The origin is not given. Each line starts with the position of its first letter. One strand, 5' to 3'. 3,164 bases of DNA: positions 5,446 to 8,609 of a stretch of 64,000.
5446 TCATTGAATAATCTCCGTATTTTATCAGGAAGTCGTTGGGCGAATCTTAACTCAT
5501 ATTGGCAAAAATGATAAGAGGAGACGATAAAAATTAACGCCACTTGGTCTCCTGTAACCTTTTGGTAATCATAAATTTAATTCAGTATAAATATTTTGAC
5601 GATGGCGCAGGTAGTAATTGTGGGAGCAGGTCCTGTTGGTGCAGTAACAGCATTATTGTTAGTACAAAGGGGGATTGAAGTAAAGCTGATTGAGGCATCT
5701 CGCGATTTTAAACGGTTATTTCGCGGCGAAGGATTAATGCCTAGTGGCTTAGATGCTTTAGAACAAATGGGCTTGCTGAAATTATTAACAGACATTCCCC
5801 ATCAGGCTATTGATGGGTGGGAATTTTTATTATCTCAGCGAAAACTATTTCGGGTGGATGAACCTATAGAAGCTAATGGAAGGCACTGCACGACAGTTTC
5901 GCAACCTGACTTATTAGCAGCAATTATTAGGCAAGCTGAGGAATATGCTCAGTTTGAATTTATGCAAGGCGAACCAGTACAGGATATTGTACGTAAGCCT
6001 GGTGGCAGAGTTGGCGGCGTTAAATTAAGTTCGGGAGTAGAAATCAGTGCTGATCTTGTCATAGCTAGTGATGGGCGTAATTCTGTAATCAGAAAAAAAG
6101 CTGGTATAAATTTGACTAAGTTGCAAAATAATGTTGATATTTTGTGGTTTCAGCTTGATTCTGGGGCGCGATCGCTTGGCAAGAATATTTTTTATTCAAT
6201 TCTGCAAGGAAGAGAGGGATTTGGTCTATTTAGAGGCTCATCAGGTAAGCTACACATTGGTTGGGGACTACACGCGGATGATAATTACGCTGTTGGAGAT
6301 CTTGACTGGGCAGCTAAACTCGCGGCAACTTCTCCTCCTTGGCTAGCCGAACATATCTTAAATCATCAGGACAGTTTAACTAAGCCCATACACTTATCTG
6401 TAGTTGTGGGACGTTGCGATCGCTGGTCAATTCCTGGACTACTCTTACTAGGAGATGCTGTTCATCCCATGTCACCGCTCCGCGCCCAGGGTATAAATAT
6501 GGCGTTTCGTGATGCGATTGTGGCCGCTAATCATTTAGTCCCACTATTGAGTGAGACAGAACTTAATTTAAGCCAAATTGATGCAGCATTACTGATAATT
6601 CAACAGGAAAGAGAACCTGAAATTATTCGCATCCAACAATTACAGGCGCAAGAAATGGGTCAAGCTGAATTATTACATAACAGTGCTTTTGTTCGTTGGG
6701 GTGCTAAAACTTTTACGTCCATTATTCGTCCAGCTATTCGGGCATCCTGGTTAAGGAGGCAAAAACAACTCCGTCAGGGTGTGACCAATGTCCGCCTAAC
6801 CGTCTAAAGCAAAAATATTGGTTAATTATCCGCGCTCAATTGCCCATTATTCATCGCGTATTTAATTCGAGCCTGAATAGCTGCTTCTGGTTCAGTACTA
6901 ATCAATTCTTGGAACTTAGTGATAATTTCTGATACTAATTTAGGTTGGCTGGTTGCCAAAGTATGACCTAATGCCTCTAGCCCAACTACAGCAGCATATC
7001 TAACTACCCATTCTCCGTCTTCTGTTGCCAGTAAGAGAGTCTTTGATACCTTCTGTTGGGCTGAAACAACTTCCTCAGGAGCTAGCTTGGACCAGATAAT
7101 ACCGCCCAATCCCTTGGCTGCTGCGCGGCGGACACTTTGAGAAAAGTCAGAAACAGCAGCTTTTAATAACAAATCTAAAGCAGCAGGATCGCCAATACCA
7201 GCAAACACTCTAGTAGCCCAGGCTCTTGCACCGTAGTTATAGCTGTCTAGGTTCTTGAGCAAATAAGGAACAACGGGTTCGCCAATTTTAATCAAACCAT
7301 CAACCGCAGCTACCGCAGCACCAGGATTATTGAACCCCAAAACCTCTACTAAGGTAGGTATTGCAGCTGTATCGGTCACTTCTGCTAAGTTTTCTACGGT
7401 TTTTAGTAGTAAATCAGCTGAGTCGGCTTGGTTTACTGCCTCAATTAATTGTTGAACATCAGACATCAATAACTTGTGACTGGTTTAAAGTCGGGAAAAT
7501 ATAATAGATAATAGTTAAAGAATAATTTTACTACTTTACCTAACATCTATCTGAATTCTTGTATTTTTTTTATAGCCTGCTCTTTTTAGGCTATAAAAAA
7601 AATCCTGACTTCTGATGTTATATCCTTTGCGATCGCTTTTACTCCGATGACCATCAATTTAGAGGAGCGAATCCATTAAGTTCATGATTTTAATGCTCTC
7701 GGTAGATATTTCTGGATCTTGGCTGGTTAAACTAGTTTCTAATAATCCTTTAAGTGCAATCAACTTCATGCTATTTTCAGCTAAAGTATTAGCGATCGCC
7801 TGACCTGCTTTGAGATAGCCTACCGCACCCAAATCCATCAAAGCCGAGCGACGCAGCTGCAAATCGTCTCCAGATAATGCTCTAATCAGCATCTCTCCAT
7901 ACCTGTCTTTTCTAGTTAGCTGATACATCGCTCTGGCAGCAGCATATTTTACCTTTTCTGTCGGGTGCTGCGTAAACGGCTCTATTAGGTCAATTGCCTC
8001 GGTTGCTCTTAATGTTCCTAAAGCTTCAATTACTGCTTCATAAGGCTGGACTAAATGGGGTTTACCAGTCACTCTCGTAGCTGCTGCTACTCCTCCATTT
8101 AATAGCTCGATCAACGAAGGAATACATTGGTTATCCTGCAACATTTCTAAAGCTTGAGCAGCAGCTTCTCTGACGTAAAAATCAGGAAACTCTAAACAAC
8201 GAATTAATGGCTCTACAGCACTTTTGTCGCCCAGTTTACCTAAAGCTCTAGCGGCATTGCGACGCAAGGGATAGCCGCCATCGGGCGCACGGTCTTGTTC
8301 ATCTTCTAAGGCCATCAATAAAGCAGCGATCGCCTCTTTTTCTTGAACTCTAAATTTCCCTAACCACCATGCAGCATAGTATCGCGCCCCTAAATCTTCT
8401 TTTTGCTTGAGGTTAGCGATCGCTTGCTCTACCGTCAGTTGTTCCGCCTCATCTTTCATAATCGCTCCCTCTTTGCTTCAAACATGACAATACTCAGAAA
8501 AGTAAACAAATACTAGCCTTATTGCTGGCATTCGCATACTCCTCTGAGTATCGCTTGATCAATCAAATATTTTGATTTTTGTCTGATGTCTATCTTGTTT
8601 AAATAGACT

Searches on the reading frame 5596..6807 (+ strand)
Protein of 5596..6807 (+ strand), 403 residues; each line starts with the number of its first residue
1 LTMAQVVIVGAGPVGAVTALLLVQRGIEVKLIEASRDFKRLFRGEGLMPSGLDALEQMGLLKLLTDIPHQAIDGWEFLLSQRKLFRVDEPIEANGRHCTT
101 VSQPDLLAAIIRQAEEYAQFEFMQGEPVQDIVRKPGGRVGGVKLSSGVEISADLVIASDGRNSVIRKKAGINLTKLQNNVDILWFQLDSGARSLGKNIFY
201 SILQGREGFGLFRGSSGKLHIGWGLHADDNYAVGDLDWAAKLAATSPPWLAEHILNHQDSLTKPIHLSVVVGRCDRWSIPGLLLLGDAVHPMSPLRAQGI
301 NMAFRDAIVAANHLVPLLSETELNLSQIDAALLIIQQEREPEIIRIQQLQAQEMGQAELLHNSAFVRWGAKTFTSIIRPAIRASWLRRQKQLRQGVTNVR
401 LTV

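Call 57: search_protein_families(library=pfam, proteins=[window:5596-6807:+], max_evalue=0.0001)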
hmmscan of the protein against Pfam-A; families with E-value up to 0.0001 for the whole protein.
window:5596-6807:+ (403 aa): 4 families
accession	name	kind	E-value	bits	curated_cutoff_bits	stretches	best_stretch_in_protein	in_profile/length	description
PF01494.25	FAD_binding_3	-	3.2e-35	122.4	22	1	4-320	2-324/349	FAD binding domain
PF01266.30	DAO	-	1.2e-09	38.6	27.9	1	6-58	2-57/353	FAD dependent oxidoreductase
PF04820.20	Trp_halogenase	-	3.5e-09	36.5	21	0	5-57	1-56/458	Tryptophan halogenase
PF07992.20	Pyr_redox_2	-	2.5e-06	27.6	26.1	0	5-40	144-179/291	Pyridine nucleotide-disulphide oxidoreductase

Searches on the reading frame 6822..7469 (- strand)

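Call 58: search_protein_families(library=pfam, proteins=[window:6822-7469:-], max_evalue=0.0001)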
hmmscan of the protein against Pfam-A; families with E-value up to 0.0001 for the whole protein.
window:6822-7469:- (215 aa): 3 families
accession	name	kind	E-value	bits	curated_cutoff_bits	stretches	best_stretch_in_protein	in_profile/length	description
PF13646.12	HEAT_2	-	7.8e-18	65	27.7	2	68-164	2-87/88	HEAT repeats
PF03130.22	HEAT_PBS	-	6.5e-13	48.2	20.9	0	82-105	2-25/27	PBS lyase HEAT-like repeat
PF02985.28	HEAT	-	1.4e-05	25.3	23.5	0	98-124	2-27/31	HEAT repeat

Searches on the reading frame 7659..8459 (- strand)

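Call 58: search_protein_families(library=pfam, proteins=[window:7659-8459:-], max_evalue=0.0001)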
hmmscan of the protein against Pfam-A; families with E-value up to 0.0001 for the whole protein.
window:7659-8459:- (266 aa): 6 families
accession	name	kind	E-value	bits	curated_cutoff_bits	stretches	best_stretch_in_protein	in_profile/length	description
PF03130.22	HEAT_PBS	-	8.4e-27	91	20.9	2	65-90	1-26/27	PBS lyase HEAT-like repeat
PF13646.12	HEAT_2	-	2e-25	89.3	27.7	2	64-122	15-73/88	HEAT repeats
PF13513.12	HEAT_EZ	-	6.6e-07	30.2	27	0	65-105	3-53/55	HEAT-like repeat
PF02985.28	HEAT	-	7.6e-07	29.3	23.5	0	84-108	4-28/31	HEAT repeat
PF00514.29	Arm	-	1.7e-06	28.3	20.6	0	80-104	12-36/41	Armadillo/beta-catenin-like repeat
PF25151.1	TPR_Trm732_C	-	1.5e-05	25.4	27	0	81-121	98-139/159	Trm732, C-terminal TPR repeats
